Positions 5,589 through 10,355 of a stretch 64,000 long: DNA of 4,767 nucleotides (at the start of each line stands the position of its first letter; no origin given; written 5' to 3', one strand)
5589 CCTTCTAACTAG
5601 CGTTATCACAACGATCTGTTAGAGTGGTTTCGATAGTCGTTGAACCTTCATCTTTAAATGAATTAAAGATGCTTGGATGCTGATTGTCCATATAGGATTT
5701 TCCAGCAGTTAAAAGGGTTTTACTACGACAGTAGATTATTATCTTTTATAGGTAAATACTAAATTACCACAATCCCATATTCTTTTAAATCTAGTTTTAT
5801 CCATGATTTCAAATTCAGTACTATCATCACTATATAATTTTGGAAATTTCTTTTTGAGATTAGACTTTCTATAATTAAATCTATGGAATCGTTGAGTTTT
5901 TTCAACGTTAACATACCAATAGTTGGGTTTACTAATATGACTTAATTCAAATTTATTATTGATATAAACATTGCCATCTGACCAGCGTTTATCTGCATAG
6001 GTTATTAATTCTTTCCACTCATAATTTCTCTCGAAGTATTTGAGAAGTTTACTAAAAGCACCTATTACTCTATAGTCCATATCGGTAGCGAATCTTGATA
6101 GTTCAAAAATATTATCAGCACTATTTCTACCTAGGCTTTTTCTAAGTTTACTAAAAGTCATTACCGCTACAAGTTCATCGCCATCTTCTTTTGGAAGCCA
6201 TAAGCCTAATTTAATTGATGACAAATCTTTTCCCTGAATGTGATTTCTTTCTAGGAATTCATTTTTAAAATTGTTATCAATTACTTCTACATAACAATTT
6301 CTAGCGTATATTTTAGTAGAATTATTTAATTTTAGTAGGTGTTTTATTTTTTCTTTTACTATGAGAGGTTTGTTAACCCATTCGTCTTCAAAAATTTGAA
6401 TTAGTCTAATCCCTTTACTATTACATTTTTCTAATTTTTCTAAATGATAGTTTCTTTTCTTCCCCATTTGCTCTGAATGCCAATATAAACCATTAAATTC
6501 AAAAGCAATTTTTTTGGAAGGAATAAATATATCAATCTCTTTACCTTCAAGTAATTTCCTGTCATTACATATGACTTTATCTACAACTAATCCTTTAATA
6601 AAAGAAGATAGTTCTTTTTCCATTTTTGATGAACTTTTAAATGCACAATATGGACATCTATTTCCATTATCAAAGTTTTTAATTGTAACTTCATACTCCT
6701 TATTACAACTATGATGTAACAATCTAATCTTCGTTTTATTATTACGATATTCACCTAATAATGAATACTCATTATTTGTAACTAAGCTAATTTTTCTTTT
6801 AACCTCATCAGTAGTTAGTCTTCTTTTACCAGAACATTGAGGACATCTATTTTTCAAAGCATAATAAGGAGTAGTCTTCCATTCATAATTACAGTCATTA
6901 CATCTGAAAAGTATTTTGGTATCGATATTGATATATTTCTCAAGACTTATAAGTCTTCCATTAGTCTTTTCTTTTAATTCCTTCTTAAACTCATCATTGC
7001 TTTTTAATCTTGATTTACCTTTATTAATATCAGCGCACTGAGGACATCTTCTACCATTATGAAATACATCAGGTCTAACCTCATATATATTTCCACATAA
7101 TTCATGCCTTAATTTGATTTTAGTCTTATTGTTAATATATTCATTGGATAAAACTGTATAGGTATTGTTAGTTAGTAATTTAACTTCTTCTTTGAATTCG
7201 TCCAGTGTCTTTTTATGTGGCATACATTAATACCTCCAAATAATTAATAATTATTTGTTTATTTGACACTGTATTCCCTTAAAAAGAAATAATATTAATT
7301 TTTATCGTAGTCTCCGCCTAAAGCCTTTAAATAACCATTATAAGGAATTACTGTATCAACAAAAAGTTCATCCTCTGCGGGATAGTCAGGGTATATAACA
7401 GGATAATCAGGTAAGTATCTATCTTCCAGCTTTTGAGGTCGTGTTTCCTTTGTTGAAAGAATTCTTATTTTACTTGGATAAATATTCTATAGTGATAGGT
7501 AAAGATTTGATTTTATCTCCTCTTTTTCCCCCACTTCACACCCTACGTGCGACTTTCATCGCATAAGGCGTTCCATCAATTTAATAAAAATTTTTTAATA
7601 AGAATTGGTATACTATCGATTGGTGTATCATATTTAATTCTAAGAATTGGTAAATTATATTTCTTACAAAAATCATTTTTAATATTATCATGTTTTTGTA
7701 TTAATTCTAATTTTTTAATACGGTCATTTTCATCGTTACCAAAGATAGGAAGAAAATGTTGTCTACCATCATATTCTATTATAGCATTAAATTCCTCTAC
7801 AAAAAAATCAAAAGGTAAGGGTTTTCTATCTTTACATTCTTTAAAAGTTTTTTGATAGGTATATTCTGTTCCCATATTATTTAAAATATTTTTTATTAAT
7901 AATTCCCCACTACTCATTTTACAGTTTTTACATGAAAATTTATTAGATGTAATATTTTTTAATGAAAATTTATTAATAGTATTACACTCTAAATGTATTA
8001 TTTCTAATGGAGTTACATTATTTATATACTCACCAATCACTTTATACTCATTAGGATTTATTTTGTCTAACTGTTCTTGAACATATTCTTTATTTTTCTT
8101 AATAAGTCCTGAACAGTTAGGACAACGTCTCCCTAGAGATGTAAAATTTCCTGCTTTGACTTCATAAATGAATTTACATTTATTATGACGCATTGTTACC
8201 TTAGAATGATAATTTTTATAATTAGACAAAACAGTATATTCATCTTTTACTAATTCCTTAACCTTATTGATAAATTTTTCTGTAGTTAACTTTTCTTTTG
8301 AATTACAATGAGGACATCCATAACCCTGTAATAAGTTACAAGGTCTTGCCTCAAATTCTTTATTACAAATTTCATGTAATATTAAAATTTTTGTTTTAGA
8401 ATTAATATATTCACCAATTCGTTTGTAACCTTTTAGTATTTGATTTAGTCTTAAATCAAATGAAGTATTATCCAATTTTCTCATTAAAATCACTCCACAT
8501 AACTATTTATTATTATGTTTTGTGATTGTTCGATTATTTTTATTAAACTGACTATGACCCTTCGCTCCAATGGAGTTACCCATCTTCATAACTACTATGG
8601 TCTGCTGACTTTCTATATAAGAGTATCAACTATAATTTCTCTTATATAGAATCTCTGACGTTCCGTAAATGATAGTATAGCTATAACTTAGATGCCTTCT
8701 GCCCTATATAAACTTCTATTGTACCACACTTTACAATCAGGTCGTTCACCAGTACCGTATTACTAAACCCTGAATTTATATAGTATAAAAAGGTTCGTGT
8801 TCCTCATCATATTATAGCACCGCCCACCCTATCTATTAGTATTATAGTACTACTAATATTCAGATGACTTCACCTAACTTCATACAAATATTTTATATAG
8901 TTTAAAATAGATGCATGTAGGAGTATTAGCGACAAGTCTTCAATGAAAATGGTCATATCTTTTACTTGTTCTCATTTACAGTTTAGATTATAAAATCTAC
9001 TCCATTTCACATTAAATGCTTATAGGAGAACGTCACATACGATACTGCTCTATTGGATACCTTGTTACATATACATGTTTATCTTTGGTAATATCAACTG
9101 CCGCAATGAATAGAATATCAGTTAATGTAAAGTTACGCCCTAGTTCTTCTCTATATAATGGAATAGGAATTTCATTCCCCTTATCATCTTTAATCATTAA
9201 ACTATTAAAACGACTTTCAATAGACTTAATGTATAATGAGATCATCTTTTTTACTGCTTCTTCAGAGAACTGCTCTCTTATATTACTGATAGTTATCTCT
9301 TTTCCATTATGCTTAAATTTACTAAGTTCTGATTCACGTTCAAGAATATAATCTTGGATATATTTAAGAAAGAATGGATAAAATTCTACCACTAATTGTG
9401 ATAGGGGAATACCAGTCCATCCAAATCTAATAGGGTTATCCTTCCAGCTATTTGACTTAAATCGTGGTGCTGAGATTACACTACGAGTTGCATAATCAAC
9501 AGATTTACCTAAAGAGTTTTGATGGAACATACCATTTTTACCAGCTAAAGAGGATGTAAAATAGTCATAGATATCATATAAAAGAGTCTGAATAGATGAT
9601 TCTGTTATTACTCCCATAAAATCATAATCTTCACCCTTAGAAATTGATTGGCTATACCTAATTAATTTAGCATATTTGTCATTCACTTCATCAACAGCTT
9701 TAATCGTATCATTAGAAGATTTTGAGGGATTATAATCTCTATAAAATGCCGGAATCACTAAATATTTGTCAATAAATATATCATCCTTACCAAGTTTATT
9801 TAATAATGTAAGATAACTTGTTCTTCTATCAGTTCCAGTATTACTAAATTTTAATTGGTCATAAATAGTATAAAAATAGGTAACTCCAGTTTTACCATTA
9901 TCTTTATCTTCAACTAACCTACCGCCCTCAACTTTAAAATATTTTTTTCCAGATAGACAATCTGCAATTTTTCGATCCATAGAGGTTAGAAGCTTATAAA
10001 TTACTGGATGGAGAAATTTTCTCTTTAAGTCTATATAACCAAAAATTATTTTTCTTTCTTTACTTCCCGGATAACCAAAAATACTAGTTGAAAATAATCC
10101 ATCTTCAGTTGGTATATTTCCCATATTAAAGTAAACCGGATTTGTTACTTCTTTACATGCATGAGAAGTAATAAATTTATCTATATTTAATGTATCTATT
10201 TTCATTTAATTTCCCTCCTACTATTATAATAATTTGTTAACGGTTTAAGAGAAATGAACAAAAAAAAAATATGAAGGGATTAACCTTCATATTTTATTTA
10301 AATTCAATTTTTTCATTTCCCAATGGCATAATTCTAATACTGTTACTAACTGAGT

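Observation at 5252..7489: Intron splits beta-prime between the Asp codons of the catalytic NADFDGD motif; the homing endonuclease sits in the P1 loop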

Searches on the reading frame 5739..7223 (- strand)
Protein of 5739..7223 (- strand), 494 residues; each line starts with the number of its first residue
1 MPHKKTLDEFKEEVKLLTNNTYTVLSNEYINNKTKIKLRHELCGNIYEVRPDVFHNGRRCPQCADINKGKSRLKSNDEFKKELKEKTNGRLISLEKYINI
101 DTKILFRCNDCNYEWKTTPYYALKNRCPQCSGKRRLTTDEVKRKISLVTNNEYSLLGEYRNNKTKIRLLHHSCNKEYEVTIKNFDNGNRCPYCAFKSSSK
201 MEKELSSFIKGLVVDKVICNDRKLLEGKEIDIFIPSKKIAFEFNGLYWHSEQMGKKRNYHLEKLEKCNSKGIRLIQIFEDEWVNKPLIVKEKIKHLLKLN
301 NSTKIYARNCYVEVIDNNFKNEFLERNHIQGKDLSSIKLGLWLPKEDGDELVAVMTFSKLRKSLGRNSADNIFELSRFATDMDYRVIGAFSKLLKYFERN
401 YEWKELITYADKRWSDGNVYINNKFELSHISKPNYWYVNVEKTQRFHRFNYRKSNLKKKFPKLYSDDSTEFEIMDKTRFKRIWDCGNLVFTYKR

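Call 6: search_protein_families(library=pfam, proteins=[window:5739-7223:-], max_evalue=0.01)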
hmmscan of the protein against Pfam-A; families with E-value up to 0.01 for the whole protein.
window:5739-7223:- (494 aa): 5 families
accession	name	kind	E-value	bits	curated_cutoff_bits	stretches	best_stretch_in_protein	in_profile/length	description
PF21817.3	CapR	-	2.7e-13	50.3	24.2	2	18-64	11-67/67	CapR homology domain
PF14311.12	DUF4379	-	3.4e-10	40.4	24.5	1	101-133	23-56/56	Probable Treble clef zinc finger domain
PF01155.25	HypA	-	0.00011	22.7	28.9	1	101-134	66-96/112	Hydrogenase/urease nickel incorporation, metallochaperone, hypA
PF12760.12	Zn_ribbon_IS1595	-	0.0011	19.3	25.4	0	96-113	28-45/46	Transposase zinc-ribbon domain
PF25206.1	DUF7836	-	0.0042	17.3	26.7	0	103-137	5-43/59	Domain of unknown function (DUF7836)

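Call 36: search_solved_structures(query=window:5739-7223:-, max_evalue=1, show_alignments=2)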
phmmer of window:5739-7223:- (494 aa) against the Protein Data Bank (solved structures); distinct sequences matched with E-value up to 1: 6.
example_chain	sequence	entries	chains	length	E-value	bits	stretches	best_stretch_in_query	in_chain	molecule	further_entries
3r3p_A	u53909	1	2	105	6e-06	28.2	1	222-294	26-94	Mobile intron protein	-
2wnp_F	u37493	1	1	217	0.18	13.5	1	154-252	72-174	FICOLIN-1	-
2d39_A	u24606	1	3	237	0.2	13.3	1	154-253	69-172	Ficolin-1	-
2jhi_F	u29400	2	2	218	0.62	11.7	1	154-253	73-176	FICOLIN-1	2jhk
2jhh_C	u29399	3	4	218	0.62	11.7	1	154-253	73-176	FICOLIN-1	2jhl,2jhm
3a43_A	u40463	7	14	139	0.67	11.6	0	99-117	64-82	Hydrogenase nickel incorporation protein hypA | Probable hydrogenase nickel incorporation protein HypA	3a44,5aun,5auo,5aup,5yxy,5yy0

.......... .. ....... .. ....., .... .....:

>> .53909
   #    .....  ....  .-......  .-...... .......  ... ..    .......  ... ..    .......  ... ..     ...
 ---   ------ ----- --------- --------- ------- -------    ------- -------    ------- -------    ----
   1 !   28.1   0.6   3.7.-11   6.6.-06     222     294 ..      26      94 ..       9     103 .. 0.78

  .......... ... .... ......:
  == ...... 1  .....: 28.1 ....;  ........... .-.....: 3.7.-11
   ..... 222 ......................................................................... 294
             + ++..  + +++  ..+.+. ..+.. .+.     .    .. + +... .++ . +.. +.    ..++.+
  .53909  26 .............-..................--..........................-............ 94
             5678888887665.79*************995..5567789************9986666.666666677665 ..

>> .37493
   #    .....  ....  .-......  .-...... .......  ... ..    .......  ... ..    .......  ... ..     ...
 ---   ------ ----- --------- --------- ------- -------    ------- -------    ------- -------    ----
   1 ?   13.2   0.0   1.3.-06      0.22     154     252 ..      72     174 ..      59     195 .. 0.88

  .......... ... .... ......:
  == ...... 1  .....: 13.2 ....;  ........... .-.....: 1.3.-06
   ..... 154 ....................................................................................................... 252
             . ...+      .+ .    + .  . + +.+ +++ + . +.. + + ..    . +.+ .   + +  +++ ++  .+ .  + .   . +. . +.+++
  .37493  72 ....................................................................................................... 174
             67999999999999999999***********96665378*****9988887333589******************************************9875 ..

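Call 46: search_dna_similar(query=window:5739-7223:-, collection=phages, mode=protein, max_rows=40)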
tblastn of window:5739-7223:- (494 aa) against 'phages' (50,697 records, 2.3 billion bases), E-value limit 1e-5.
Records with a match: 920; places in all: 1900; records where one place covers at least 80% of the query: 133.
Best place of each record, by identity: >=99% 4; 95-99% 1; 60-80% 1; <60% 914.
By first word of the organism name: Staphylococcus 186; Escherichia 109; Vibrio 85; Salmonella 82; Campylobacter 57; Klebsiella 53; Acinetobacter 44; Streptococcus 40; Enterococcus 35; Bacillus 31; and 30 more.
By host as written in the record: - 138; Staphylococcus aureus 57; Escherichia coli 43; Klebsiella pneumoniae 33; Campylobacter jejuni 19; Staphylococcus sp. 17; Campylobacter jejuni NCTC12662 15; Prevotella sp. 15; and 277 more.
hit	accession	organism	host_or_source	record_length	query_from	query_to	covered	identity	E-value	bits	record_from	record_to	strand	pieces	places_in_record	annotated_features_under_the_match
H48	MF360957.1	Bacillus phage PBS1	Bacillus subtilis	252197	1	494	100%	100.0%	0e+0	981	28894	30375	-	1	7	33: homing endonuclease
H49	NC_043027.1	Bacillus phage PBS1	Bacillus subtilis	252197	1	494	100%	100.0%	0e+0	981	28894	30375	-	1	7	33: homing endonuclease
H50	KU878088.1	Bacillus phage AR9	Bacillus subtilis subsp. subtilis 168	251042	1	494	100%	99.8%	0e+0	978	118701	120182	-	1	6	DNA-directed RNA polymerase beta' subunit | Hef-like homing endonuclease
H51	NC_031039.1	Bacillus phage AR9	Bacillus subtilis subsp. subtilis 168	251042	1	494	100%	99.8%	0e+0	978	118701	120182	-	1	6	RNA polymerase beta subunit | homing endonuclease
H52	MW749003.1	Bacillus phage vB_BspM_Internexus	Bacillus sp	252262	1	494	100%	98.4%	0e+0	967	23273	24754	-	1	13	putative Hef-like homing endonuclease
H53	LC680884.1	Bacillus phage PBS1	Bacillus subtilis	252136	1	494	100%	76.2%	0e+0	1073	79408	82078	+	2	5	hypothetical protein (x2)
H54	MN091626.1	Staphylococcus phage PALS_2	Staphylococcus aureus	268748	10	492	98%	42.5%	6e-113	432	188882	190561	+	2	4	hypothetical protein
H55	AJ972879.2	Yersinia phage phiR1-37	Yersinia enterocolitica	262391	3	488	98%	34.1%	5e-54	267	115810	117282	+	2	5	g171: CDS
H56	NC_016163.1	Yersinia phage phiR1-37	Yersinia enterocolitica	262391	3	488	98%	34.1%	5e-54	267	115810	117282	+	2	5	g171: homing endonuclease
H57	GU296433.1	Campylobacter phage NCTC12673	Campylobacter jejuni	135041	22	491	95%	34.8%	2e-49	188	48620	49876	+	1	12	Hef58 | Repeat Unit 2 - left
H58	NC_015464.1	Campylobacter phage NCTC12673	Campylobacter jejuni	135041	22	491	95%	34.8%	2e-49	188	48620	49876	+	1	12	homing endonuclease | Repeat Unit 2 - left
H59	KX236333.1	Campylobacter phage PC14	Campylobacter jejuni NCTC 11168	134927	22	491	95%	34.8%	2e-49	188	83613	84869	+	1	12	hypothetical protein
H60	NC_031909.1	Campylobacter phage PC14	Campylobacter jejuni NCTC 11168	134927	22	491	95%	34.8%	2e-49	188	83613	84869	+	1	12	homing endonuclease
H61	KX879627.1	Campylobacter phage vB_CjeM_Los1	Campylobacter jejuni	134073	22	491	95%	34.7%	2e-49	188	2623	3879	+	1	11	putative Hef-like homing endonuclease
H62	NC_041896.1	Campylobacter phage vB_CjeM_Los1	Campylobacter jejuni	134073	22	491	95%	34.7%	2e-49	188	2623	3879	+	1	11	homing endonuclease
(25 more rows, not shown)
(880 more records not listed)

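Call 47: get_annotated_region(hit=H54, flank=3500)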
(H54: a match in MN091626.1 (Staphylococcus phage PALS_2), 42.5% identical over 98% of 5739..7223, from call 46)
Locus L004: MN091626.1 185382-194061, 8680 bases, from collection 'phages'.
description: Staphylococcus phage PALS_2, complete genome.
organism: Staphylococcus phage PALS_2 (NCBI taxid 2591344)
taxonomy: Viruses; Duplodnaviria; Heunggongvirae; Uroviricota; Caudoviricetes
host: Staphylococcus aureus; source: human infection; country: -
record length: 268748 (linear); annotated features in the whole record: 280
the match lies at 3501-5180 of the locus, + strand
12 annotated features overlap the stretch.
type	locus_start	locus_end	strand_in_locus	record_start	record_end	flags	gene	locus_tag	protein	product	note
CDS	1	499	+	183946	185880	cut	-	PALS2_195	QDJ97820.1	hypothetical protein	-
CDS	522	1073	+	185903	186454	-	-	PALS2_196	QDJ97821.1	hypothetical protein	-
CDS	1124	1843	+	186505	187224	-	-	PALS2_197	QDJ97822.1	hypothetical protein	-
CDS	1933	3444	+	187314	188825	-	-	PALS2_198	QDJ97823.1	hypothetical protein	-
CDS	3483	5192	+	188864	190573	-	-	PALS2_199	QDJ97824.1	hypothetical protein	-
CDS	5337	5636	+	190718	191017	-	-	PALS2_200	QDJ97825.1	hypothetical protein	-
CDS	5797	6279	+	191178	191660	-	-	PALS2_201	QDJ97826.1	hypothetical protein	-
CDS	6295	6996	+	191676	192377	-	-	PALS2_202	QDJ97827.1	hypothetical protein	-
CDS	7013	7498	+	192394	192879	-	-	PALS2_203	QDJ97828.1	hypothetical protein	-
CDS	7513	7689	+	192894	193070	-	-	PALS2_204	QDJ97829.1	hypothetical protein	-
CDS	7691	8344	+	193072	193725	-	-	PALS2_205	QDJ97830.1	hypothetical protein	-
CDS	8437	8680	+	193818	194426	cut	-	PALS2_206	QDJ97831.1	hypothetical protein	-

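Call 80: search_protein_families(library=phrogs, proteins=[window:5742-7223:-], max_evalue=0.001)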
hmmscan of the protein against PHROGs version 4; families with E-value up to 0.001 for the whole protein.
window:5742-7223:- (494 aa): 5 families
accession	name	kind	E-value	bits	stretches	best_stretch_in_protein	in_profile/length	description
phrog_559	-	DNA, RNA and nucleotide metabolism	2.8e-154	516.2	1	1-493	119-600/607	HNH endonuclease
phrog_3339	-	DNA, RNA and nucleotide metabolism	1.4e-106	358.8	1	127-493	192-534/536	homing endonuclease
phrog_681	-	DNA, RNA and nucleotide metabolism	1.7e-38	133.6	1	5-195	238-430/576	endonuclease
phrog_29804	-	unknown function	1.7e-33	117.3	1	142-491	192-529/534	-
phrog_9902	-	unknown function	0.00029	21.4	1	180-277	61-150/210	-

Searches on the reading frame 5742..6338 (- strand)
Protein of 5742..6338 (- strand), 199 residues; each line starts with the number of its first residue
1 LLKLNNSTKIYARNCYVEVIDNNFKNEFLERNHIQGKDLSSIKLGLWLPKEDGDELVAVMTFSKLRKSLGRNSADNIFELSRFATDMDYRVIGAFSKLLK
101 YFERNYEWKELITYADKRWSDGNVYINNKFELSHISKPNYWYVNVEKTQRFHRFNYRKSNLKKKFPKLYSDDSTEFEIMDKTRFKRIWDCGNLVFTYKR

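Call 80: search_protein_families(library=phrogs, proteins=[window:5742-6338:-], max_evalue=0.001)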
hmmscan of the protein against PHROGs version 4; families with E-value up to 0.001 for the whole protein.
window:5742-6338:- (199 aa): 4 families
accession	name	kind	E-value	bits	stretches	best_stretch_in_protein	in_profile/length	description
phrog_559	-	DNA, RNA and nucleotide metabolism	4.7e-67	228.1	1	3-198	414-600/607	HNH endonuclease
phrog_3339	-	DNA, RNA and nucleotide metabolism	5.4e-63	214.9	1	3-198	351-534/536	homing endonuclease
phrog_29804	-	unknown function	4e-20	73.2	1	8-196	349-529/534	-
phrog_1384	-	other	1.9e-08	35.1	1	6-170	12-179/245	Mom-like DNA modification protein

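Call 81: search_protein_families(library=pfam, proteins=[window:5742-6338:-], max_evalue=10)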
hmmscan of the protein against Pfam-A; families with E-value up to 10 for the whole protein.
window:5742-6338:- (199 aa): 1 family
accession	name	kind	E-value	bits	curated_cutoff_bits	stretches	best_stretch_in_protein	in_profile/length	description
PF00583.31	Acetyltransf_1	-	0.081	13.6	20.7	1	45-104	34-86/116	Acetyltransferase (GNAT) family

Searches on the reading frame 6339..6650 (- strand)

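Call 81: search_protein_families(library=pfam, proteins=[window:6339-6650:-], max_evalue=10)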
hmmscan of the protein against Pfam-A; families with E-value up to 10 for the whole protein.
window:6339-6650:- (104 aa): 2 families
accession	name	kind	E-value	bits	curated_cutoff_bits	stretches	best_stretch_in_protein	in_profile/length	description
PF18741.7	MTES_1575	-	0.016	15.7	38.2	1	35-102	23-92/96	REase_MTES_1575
PF03852.21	Vsr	-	0.08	13.2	27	1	9-61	22-71/74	DNA mismatch endonuclease Vsr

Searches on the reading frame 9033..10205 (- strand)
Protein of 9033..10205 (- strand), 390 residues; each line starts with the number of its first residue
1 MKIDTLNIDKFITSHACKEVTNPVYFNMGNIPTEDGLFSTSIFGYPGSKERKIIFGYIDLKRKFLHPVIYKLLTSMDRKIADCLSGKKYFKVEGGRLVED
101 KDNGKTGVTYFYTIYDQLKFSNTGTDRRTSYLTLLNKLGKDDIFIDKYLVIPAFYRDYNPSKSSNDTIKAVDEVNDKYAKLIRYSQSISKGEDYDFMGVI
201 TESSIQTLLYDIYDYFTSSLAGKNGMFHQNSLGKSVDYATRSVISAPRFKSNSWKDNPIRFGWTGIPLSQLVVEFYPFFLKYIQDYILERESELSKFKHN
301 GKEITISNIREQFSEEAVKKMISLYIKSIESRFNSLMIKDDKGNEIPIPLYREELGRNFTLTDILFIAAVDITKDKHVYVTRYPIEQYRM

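Call 6: search_protein_families(library=pfam, proteins=[window:9033-10205:-], max_evalue=0.01)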
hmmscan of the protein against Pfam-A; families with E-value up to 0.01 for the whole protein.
window:9033-10205:- (390 aa): 1 family
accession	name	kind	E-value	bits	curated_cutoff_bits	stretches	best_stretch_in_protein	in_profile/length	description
PF04997.17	RNA_pol_Rpb1_1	-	0.00024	21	39.7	0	147-225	210-285/312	RNA polymerase Rpb1, domain 1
